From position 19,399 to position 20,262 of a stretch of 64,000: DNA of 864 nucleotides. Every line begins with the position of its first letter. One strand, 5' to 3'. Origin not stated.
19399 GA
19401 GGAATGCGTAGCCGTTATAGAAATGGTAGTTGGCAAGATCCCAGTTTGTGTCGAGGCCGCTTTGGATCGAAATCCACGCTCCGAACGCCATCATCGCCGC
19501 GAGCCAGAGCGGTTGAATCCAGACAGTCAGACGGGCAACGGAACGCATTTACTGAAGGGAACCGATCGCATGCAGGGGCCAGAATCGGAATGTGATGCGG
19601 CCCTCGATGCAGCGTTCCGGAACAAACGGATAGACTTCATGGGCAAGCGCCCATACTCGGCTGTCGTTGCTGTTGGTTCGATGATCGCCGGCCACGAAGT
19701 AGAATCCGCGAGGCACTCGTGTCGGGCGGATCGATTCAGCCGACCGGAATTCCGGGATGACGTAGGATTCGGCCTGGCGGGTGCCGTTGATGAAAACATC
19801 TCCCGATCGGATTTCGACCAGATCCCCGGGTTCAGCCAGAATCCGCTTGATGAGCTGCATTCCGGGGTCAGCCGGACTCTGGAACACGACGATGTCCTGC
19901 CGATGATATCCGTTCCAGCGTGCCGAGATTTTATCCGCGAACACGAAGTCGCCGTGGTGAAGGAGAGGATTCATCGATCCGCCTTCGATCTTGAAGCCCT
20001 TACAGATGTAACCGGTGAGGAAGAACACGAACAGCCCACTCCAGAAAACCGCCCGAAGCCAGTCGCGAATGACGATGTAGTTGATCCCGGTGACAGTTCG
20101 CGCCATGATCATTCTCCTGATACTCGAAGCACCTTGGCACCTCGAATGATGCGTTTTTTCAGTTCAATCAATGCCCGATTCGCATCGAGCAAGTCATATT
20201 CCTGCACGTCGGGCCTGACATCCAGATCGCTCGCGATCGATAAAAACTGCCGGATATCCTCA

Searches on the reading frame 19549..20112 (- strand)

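Call 7: search_protein_families(library=pfam, proteins=[window:19549-20112:-])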
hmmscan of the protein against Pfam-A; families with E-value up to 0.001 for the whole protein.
window:19549-20112:- (187 aa): 1 family
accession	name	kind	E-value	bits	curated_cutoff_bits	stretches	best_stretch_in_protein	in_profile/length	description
PF10502.14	Peptidase_S26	-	1.6e-37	129.5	22.9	1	16-178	2-168/168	Signal peptidase, peptidase S26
